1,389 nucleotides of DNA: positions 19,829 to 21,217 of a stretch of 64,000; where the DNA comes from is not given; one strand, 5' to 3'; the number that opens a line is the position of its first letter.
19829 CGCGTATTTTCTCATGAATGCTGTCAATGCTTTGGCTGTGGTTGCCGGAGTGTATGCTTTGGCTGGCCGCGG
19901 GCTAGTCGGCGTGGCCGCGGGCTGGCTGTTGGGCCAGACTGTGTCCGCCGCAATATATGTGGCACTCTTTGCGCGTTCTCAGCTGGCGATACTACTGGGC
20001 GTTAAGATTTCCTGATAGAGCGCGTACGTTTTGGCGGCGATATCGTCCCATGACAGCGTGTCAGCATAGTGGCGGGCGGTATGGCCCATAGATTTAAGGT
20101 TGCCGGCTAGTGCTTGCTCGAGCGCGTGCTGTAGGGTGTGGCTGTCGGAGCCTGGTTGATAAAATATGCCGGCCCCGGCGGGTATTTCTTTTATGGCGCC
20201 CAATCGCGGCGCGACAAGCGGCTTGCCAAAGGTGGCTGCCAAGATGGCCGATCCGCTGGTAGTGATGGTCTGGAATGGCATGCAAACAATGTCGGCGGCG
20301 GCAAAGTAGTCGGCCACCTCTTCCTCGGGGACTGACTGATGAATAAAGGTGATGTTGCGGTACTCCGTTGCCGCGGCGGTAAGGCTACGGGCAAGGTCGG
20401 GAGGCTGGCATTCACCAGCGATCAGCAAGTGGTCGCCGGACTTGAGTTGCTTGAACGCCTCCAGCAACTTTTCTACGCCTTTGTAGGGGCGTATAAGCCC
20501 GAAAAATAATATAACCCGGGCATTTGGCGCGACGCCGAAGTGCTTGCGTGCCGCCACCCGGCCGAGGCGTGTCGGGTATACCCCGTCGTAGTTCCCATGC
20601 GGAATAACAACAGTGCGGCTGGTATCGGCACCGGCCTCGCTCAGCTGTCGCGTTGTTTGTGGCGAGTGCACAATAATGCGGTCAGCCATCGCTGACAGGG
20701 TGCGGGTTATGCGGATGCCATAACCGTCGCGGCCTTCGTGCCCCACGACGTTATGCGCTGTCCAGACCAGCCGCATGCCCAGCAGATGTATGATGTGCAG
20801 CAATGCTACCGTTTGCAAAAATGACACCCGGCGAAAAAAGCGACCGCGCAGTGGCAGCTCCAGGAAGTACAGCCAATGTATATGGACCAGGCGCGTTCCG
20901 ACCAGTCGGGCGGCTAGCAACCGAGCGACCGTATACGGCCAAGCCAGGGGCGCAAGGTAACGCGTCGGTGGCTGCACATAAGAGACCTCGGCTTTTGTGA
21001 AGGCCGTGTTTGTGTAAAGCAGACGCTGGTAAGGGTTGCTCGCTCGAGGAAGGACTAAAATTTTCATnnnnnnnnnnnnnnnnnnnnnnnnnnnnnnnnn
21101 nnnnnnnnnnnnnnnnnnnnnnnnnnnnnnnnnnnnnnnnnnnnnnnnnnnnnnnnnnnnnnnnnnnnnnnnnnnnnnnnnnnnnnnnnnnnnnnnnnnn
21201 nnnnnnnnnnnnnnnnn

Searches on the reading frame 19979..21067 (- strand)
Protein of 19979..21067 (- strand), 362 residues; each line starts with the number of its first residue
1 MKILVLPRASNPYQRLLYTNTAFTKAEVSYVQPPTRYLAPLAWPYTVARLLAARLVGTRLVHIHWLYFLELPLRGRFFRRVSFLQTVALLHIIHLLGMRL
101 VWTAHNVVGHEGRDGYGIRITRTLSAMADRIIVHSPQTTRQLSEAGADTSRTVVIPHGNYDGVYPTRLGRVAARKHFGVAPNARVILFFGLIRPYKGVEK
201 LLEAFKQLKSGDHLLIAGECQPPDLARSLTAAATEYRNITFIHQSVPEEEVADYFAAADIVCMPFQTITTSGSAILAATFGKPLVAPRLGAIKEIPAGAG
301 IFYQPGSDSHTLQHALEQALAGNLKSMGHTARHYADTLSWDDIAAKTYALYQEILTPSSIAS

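Call 93: search_protein_families(library=pfam, proteins=[window:19979-21067:-], max_evalue=0.00001)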
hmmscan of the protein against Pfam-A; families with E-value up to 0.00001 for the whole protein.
window:19979-21067:- (362 aa): 4 families
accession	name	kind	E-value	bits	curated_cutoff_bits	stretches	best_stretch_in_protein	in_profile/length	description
PF13692.12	Glyco_trans_1_4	-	3.2e-16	60.3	27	1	184-320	2-140/142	Glycosyl transferases group 1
PF00534.26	Glycos_transf_1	-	1e-13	51.6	26.4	1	174-323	6-159/172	Glycosyl transferases group 1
PF13439.12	Glyco_transf_4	-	6.5e-07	30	28.5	1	87-158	86-165/170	Glycosyltransferase Family 4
PF13579.12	Glyco_trans_4_4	-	5.4e-06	27.3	29.7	0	32-158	46-158/158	Glycosyl transferase 4-like domain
